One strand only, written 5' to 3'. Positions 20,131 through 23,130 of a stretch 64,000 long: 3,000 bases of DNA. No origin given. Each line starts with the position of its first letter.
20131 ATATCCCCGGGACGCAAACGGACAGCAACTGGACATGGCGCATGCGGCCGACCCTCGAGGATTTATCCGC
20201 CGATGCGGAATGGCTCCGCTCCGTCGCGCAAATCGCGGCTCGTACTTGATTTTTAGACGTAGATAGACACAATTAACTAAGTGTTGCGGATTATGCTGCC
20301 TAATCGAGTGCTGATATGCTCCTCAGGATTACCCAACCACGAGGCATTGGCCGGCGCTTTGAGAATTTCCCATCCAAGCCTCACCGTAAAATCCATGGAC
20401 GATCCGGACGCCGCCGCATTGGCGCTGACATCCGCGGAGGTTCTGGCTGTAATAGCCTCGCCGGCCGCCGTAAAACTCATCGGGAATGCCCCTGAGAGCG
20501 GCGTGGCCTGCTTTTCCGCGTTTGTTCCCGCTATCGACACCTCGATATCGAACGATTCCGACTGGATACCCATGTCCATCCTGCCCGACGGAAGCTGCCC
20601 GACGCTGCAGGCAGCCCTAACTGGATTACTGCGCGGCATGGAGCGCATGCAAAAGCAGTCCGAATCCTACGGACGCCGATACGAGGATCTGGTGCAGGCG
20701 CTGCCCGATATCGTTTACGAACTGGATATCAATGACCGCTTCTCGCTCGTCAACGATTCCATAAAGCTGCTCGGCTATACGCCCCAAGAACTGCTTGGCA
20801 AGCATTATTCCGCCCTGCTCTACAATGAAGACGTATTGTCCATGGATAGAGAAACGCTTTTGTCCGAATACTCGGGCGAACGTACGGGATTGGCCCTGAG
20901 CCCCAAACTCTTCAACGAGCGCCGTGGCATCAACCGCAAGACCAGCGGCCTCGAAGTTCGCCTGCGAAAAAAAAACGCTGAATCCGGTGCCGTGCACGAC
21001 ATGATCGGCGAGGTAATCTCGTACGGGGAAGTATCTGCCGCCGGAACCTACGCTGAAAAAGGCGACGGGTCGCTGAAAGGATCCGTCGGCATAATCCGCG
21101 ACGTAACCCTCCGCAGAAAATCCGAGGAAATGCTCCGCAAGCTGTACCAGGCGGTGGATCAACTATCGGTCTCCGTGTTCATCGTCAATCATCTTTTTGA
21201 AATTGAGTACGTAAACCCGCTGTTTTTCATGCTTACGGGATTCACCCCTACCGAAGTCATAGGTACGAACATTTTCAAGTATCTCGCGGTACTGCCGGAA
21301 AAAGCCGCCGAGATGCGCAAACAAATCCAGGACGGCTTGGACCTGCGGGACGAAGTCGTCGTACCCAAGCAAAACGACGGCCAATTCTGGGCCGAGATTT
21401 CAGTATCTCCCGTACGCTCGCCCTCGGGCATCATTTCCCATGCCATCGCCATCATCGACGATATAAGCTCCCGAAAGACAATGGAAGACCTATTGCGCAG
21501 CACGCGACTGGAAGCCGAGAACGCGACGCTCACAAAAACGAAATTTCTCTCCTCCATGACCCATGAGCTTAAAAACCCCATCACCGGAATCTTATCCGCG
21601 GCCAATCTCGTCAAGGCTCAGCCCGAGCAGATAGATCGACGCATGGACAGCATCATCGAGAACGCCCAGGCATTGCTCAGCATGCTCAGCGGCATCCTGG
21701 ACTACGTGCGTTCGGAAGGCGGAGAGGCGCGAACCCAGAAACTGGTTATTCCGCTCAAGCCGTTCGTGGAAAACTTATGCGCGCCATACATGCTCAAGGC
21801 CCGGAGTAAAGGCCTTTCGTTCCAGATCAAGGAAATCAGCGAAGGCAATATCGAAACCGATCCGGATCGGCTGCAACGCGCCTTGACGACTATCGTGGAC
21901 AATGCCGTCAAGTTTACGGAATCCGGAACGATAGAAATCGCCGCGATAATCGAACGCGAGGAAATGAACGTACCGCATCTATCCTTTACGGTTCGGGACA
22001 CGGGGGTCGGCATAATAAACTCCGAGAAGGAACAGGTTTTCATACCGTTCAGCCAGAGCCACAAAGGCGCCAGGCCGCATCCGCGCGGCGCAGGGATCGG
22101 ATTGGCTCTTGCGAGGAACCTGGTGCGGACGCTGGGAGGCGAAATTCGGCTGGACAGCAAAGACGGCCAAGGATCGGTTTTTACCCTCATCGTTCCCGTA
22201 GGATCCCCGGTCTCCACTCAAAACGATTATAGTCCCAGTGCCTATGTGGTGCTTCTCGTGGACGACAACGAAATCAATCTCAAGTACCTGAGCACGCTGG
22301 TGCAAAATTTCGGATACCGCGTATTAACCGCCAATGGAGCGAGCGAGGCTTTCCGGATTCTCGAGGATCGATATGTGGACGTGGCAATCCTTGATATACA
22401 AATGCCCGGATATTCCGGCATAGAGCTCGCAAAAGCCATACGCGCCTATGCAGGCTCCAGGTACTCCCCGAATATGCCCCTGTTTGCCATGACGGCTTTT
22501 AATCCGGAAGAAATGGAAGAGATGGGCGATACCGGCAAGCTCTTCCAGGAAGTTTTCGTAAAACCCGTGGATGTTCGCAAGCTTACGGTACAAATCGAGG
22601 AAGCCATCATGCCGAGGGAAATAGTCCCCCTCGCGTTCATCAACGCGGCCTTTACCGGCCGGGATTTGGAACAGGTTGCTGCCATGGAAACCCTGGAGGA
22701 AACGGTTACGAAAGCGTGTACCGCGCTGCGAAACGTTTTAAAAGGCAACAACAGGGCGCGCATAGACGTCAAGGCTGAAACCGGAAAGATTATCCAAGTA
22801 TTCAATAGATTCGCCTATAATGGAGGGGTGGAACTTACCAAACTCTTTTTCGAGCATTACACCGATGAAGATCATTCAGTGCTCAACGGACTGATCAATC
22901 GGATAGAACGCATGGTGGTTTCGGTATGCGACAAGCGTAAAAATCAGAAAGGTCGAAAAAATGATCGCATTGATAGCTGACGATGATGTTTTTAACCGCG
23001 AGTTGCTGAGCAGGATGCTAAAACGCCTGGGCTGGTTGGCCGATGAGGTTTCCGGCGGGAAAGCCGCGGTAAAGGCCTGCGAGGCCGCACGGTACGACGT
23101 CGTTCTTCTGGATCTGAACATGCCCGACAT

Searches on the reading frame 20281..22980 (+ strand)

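Call 21: search_protein_families(library=ncbifam, max_evalue=0.00001, proteins=[window:20281-22980:+])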
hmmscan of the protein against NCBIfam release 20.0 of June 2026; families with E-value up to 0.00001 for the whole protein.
window:20281-22980:+ (899 aa): 108 families (the best 25 are shown)
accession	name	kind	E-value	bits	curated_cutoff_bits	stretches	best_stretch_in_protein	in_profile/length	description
TIGR02956.1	TMAO_torS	equivalog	2.7e-67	227.7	676.5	1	408-776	453-820/967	TMAO reductase system sensor histidine kinase/response regulator TorS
NF008302.0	PRK11091.1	equivalog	7.3e-60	203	838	1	368-777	239-644/779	aerobic respiration two-component sensor histidine kinase ArcB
NF041947.1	LuxQ_Vibrio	equivalog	2.6e-56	191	1200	1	375-768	429-831/843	quorum-sensing autoinducer 2 sensor kinase/phosphatase LuxQ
NF008318.0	PRK11107.1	equivalog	3.6e-55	187.5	890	2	410-642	284-520/920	two-component sensor histidine kinase BarA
NF011874.0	PRK15347.1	equivalog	1e-52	179.3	852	2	405-642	384-616/921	two component system sensor kinase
NF008099.0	PRK10841.1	equivalog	3.1e-52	177.5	920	2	386-641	437-691/949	two-component system sensor histidine kinase RcsC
NF041832.1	near_NosP_CTERM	subfamily_domain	1.8e-41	142.5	400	1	413-773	1-367/370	NahK/ErcS family hybrid sensor histidine kinase/response regulator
NF038297.2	hybrid_HK_HrmK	equivalog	2.5e-40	138.7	725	1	387-769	203-601/607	hybrid histidine kinase/response regulator HrmK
NF008543.0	PRK11466.1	equivalog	2.5e-40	138.2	982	1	406-770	431-792/914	TMAO reductase system sensor histidine kinase/response regulator TorS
NF047874.1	MASE3_PAS_HK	subfamily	4.9e-39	134.6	560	1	282-645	261-629/655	MASE3 domain-containing sensor histidine kinase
NF046044.1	PnpS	equivalog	8.5e-39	133.7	400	1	279-639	48-390/390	two-component system histidine kinase PnpS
NF041880.1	EPS_EpsF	equivalog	2.7e-37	128.4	900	2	276-639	137-492/492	response regulator EpsF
NF045901.1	HisKinLetSLeg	equivalog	1.7e-36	125.6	1650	2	411-638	285-516/906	two-component system sensor histidine kinase LetS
NF007420.1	PRK09959.1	equivalog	2.3e-36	124.8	1995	1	391-752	684-1051/1197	acid-sensing system histidine kinase EvgS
NF041831.1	NO_HK_NahK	exception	4.6e-33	114.2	1500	1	393-766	468-844/854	hybrid sensor histidine kinase/response regulator NahK/ErcS'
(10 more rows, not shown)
